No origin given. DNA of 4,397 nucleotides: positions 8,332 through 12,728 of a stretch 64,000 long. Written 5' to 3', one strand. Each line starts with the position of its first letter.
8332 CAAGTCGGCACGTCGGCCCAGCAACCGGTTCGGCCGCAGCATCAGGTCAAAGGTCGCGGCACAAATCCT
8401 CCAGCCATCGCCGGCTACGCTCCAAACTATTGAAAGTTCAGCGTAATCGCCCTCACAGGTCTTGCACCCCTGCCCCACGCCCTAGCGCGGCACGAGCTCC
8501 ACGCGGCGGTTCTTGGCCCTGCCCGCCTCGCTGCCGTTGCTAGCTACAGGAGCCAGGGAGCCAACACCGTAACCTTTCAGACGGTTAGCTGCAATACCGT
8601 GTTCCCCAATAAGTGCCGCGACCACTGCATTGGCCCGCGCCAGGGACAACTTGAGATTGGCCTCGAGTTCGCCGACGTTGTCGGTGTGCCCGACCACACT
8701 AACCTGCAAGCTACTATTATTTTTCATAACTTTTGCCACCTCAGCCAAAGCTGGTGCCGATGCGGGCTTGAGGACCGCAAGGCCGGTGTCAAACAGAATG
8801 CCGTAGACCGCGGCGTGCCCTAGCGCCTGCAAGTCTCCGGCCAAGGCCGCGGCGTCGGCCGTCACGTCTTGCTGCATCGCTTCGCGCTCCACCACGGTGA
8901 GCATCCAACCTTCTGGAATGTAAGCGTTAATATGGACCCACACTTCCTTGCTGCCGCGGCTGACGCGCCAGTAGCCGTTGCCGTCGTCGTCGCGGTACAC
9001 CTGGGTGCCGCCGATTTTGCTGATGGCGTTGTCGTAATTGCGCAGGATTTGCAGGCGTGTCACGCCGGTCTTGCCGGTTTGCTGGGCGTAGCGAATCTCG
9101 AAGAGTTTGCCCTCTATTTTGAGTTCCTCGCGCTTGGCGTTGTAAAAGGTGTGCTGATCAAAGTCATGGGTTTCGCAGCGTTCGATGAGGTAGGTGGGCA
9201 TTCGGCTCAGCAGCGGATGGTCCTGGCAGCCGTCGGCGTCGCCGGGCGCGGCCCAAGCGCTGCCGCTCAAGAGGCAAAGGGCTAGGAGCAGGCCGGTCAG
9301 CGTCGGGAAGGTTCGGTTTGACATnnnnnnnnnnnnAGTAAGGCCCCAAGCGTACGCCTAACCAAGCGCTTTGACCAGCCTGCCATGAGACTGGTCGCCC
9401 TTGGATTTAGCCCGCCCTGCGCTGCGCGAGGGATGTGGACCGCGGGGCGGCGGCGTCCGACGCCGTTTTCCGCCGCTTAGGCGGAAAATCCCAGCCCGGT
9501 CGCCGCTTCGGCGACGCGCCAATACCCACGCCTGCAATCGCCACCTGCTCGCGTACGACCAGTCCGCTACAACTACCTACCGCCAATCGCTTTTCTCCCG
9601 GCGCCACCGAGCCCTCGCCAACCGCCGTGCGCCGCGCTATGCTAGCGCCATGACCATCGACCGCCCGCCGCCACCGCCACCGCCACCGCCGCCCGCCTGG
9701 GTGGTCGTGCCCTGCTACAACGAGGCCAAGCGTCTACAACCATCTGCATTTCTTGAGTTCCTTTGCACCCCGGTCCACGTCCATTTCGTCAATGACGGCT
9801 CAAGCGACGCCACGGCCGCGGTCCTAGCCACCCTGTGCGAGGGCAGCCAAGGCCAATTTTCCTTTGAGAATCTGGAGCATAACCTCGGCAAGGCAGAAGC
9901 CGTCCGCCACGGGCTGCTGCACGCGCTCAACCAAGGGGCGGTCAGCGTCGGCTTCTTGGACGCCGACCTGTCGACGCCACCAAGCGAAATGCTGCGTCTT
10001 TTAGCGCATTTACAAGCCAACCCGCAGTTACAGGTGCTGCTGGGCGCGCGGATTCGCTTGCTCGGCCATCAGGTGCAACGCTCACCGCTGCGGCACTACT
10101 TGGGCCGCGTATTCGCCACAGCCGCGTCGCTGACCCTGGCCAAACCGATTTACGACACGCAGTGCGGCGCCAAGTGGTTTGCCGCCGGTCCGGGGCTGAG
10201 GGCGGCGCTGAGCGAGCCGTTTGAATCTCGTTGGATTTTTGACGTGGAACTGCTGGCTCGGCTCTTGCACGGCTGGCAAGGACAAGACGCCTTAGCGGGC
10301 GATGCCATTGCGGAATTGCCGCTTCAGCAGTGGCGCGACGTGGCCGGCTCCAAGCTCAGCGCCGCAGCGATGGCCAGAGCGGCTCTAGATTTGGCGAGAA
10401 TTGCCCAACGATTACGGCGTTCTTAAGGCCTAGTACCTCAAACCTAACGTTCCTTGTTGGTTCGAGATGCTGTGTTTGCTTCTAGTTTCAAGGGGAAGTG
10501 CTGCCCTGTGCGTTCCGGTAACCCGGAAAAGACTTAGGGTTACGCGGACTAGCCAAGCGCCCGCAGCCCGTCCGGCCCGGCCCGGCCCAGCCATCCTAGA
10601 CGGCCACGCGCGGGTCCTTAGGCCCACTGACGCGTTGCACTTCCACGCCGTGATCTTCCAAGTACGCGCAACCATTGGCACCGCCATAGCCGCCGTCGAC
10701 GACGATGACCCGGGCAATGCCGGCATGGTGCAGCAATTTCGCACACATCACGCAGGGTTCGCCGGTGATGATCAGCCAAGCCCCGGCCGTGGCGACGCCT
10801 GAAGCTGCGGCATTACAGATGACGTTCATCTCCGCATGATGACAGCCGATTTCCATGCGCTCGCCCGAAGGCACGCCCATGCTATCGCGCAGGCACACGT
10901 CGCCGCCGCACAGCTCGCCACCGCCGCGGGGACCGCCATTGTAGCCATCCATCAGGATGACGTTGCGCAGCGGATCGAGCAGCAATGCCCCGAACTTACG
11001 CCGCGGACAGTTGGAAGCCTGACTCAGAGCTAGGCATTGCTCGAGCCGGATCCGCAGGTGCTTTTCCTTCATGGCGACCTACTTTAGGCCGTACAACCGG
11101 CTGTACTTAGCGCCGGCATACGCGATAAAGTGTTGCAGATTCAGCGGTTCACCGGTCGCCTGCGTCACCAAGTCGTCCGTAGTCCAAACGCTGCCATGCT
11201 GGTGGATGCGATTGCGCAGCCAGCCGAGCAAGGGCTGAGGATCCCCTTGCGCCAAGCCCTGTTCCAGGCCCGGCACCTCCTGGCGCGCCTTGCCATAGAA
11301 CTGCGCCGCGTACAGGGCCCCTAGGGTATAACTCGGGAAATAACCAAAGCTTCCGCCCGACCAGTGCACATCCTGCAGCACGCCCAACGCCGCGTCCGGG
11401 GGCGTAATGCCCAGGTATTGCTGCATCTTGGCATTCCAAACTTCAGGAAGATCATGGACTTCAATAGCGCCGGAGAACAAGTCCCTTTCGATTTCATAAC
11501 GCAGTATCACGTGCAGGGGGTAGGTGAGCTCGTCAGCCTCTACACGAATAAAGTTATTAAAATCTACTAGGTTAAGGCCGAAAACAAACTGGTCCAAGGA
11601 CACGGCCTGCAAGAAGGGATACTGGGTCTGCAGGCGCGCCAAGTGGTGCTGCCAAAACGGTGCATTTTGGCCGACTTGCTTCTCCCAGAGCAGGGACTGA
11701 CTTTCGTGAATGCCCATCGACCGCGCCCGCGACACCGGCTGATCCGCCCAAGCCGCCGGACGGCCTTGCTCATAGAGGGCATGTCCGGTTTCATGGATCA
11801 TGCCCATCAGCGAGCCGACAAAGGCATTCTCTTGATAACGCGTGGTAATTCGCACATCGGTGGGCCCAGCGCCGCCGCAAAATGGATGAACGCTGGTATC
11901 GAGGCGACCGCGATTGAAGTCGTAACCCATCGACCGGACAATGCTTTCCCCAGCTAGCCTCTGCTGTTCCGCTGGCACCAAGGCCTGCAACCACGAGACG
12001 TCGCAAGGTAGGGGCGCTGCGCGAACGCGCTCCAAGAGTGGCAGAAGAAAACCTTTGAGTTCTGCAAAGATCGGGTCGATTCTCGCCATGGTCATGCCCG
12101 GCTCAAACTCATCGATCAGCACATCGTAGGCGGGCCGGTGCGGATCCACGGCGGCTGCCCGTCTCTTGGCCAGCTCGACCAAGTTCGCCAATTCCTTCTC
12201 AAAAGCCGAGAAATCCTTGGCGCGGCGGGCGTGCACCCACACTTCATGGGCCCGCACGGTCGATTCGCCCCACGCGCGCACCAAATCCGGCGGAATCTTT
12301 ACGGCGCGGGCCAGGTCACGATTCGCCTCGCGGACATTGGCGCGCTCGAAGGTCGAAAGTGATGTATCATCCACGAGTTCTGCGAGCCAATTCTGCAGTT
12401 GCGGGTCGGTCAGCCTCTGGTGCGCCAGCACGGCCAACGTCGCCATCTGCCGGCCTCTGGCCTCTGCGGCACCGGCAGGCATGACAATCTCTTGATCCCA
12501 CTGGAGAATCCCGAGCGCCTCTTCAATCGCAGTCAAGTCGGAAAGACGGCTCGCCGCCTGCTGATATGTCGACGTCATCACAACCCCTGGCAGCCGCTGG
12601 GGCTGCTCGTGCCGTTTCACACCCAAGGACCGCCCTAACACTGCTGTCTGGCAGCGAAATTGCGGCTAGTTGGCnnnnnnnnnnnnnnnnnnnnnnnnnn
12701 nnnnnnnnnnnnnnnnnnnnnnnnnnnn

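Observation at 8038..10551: Two direct copies of a ~120-nt structured element flank the OmpA-like and GT2 genes, and copy 1 carries a 130-nt nested insertion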

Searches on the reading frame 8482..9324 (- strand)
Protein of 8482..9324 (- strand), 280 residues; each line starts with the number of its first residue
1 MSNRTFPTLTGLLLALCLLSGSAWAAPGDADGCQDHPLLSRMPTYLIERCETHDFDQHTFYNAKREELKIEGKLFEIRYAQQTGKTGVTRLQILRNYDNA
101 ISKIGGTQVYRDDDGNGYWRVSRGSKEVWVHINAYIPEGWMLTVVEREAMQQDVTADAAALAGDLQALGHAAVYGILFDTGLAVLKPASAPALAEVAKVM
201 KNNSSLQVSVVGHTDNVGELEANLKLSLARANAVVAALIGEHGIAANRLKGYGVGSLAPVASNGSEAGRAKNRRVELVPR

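Call 15: find_encoding_contigs(protein=window:8482-9324:-, flank=10000, max_places=10)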
Protein window:8482-9324:- (280 aa): 9 contigs read that carry it; 7 places shown.
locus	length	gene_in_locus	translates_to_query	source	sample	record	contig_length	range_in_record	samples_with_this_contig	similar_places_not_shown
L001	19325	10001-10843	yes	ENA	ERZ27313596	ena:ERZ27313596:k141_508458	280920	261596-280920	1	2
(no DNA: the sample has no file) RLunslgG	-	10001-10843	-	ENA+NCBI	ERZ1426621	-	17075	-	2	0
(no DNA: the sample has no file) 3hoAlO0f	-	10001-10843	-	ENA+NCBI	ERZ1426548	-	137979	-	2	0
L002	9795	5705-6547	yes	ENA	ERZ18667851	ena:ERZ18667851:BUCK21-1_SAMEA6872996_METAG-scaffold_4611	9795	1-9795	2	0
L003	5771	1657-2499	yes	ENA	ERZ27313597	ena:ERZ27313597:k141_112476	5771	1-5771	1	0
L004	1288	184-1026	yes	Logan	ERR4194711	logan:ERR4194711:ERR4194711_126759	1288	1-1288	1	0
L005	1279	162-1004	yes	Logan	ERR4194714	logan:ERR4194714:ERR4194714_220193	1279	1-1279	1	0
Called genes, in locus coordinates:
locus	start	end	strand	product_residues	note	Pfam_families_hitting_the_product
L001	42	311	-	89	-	-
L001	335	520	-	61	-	-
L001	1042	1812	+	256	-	-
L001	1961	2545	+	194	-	PF00081:Sod_Fe_N, PF02777:Sod_Fe_C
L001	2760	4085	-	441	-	PF00266:Aminotran_5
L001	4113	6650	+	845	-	PF00133:tRNA-synt_1, PF09334:tRNA-synt_1g, PF13603:tRNA-synt_1_2, PF00133:tRNA-synt_1, PF08264:Anticodon_1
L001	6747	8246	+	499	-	PF02074:Peptidase_M32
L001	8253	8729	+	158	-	PF00383:dCMP_cyt_deam_1, PF14437:MafB19-deam (weak)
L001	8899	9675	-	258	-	PF00535:Glycos_transf_2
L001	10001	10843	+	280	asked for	PF00691:OmpA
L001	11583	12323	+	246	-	-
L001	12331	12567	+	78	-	-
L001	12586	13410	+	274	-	-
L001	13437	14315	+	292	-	-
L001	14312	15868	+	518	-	-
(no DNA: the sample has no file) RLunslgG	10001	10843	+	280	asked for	PF00691:OmpA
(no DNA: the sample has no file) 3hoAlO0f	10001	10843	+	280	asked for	PF00691:OmpA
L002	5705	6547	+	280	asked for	PF00691:OmpA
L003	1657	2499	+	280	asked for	PF00691:OmpA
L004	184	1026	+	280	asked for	PF00691:OmpA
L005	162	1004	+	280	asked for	PF00691:OmpA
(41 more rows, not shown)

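Call 34: search_protein_families(library=pfam, proteins=[window:8482-9324:-], max_evalue=0.01)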
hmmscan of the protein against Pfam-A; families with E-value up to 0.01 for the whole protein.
window:8482-9324:- (280 aa): 1 family
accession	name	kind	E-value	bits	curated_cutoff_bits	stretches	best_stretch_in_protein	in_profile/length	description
PF00691.25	OmpA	-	2.3e-17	63.6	27.2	1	177-273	1-98/98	OmpA family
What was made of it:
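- Checked: The genes between the copies are an OmpA-family protein (8482-9324, minus strand) and a GT2 glycosyltransferase (9650-10426, plus strand) (calls 15, 34).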

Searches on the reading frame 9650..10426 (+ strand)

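Call 34: search_protein_families(library=pfam, proteins=[window:9650-10426:+], max_evalue=0.01)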
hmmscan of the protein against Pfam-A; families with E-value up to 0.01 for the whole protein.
window:9650-10426:+ (258 aa): 1 family
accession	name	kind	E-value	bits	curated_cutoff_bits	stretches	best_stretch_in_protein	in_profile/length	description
PF00535.33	Glycos_transf_2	-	3.3e-17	63.4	23.3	1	18-138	2-120/168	Glycosyl transferase family 2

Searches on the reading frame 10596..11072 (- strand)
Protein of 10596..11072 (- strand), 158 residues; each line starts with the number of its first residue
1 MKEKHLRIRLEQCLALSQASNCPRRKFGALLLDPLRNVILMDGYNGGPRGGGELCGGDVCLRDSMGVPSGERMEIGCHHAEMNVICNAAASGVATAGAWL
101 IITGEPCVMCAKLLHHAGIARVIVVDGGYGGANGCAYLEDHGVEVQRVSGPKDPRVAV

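Call 96: find_encoding_contigs(protein=window:10596-11072:-, flank=6000, max_places=10)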
Protein window:10596-11072:- (158 aa): 9 contigs read that carry it; 6 places shown.
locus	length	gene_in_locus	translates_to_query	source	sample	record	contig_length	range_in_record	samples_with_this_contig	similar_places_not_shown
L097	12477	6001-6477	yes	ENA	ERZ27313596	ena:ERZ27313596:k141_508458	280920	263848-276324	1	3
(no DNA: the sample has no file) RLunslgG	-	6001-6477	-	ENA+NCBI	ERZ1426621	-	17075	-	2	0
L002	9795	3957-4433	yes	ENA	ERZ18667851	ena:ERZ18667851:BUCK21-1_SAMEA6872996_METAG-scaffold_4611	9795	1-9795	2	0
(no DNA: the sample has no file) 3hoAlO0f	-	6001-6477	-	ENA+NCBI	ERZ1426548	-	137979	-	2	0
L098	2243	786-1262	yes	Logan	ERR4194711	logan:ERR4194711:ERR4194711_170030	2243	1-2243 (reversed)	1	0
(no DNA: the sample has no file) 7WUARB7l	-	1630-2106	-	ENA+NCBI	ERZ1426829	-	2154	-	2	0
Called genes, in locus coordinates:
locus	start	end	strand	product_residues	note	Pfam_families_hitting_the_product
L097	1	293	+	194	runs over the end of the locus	PF00081:Sod_Fe_N, PF02777:Sod_Fe_C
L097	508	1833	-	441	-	PF00266:Aminotran_5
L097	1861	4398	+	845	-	PF00133:tRNA-synt_1, PF09334:tRNA-synt_1g, PF13603:tRNA-synt_1_2, PF00133:tRNA-synt_1, PF08264:Anticodon_1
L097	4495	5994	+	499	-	PF02074:Peptidase_M32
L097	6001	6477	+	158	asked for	PF00383:dCMP_cyt_deam_1, PF14437:MafB19-deam (weak)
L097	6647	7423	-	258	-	PF00535:Glycos_transf_2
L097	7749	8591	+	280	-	PF00691:OmpA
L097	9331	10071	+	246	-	-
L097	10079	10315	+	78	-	-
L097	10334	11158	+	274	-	-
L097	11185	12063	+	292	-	-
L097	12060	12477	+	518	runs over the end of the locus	-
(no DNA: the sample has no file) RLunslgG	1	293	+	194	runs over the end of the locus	PF00081:Sod_Fe_N, PF02777:Sod_Fe_C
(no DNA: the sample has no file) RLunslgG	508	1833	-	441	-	PF00266:Aminotran_5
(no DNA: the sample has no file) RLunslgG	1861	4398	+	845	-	PF00133:tRNA-synt_1, PF09334:tRNA-synt_1g, PF13603:tRNA-synt_1_2, PF00133:tRNA-synt_1, PF08264:Anticodon_1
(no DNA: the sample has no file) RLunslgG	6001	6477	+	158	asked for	PF00383:dCMP_cyt_deam_1, PF14437:MafB19-deam (weak)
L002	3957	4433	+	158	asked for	PF00383:dCMP_cyt_deam_1, PF14437:MafB19-deam (weak)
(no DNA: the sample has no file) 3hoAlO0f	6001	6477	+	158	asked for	PF00383:dCMP_cyt_deam_1, PF14437:MafB19-deam (weak)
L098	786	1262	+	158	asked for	PF00383:dCMP_cyt_deam_1, PF14437:MafB19-deam (weak)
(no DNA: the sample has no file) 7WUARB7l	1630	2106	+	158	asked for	PF00383:dCMP_cyt_deam_1, PF14437:MafB19-deam (weak)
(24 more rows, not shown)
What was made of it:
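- All contigs that carry the OmpA-like gene or the deaminase show the same arrangement, as far as they extend (calls 15, 96).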

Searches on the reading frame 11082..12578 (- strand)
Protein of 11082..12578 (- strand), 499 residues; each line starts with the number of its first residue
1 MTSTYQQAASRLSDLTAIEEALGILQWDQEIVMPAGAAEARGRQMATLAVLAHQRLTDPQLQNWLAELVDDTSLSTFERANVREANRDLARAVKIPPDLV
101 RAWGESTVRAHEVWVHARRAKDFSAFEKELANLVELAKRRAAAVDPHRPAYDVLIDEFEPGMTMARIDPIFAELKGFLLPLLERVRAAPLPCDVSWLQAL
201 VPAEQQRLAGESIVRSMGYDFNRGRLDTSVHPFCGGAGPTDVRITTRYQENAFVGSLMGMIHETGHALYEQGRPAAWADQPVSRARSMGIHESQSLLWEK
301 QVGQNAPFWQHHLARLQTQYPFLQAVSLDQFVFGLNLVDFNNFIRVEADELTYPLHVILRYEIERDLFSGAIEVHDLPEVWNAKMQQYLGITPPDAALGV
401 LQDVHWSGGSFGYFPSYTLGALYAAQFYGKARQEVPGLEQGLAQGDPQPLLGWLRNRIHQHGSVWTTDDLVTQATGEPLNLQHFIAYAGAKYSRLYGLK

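Call 22: find_related_loci(query=window:11082-12578:-, collection=genome_contigs, flank=10000)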
Query window:11082-12578:- (499 aa) in genome_contigs; peptide patterns used: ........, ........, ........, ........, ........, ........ (x = any residue, [..] = any of these).
133 stretches matched a pattern; 112 encode a relative of the query (tblastn E <= 1e-3); the best 80 are kept; 80 distinct loci.
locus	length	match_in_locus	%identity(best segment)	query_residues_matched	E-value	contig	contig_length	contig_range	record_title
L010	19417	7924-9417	69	1-498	0e+0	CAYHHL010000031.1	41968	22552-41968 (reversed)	MAG TPA_asm: uncultured Enterobacteriaceae bacterium isolate ERP119702_co1_145 genome assembly, contig: NODE_784_length_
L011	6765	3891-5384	69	1-498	0e+0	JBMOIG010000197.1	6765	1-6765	MAG: Myxococcota bacterium isolate Deming_bin.407 contig37569, whole genome shotgun sequence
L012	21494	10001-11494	68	1-498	0e+0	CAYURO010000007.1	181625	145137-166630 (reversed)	MAG TPA_asm: uncultured Enterobacteriaceae bacterium isolate SRP272421_co4_693 genome assembly, contig: NODE_39_length_1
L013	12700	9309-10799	68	5-498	0e+0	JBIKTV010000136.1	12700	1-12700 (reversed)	MAG: Myxococcota bacterium isolate ME2015-07-30_3300044647_group6_bin219 Rohwer_bin1498_scaffold_4760_c1, whole genome s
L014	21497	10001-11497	67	1-498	0e+0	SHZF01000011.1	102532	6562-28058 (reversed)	MAG: Myxococcales bacterium isolate Baikal-deep-G138 BACOMB-C508, whole genome shotgun sequence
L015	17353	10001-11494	70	1-498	0e+0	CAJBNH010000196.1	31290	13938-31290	MAG: uncultured Myxococcales bacterium isolate Loc090721-8m_bin-517 genome assembly, contig: bin-517:196/201, whole geno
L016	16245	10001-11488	68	5-498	0e+0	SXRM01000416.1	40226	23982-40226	MAG: Proteobacteria bacterium isolate F1-140-MAGs058 F1-140__c539372, whole genome shotgun sequence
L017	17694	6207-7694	68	5-498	0e+0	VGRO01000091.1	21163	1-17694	MAG: Deltaproteobacteria bacterium isolate M_DeepCast_65m_m1_011 M_DeepCast_65m_m1_011_Ga0194120_10004574, whole genome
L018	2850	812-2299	67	5-498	0e+0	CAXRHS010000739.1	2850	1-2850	MAG: Myxococcota bacterium isolate CJ01B_8.15 genome assembly, contig: k141_38405, whole genome shotgun sequence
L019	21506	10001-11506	66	1-498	0e+0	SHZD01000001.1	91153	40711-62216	MAG: Myxococcales bacterium isolate Baikal-deep-G136 BACOMB-C681, whole genome shotgun sequence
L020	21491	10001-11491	64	5-498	0e+0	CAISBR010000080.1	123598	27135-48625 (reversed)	MAG: uncultured Myxococcales bacterium isolate Ki3-D4_bin-362 genome assembly, contig: bin-362:080/244, whole genome sho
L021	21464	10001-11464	55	11-498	6e-169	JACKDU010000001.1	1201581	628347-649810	MAG: Myxococcales bacterium isolate HK-STAS-MYXO-15 HK-STAS-MYXO-15_1, whole genome shotgun sequence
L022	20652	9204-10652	53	11-492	5e-160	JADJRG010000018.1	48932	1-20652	MAG: Nannocystis sp. isolate Fred_18-Q3-R57-64_MAXAC.384 tig00350867-10-489310, whole genome shotgun sequence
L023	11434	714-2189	42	6-499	5e-131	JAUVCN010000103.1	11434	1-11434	MAG: Thermoplasmatales archaeon isolate CSMAG_272 CSMAG_272_k141_2107375_length_11434_cov_9.9187, whole genome shotgun s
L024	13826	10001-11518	44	3-498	3e-129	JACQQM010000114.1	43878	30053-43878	MAG: Nitrospirae bacterium isolate NC_groundwater_1333_Ag_S-0.2um_61_61 S_p2_S4_coassembly_k141_2595159, whole genome sh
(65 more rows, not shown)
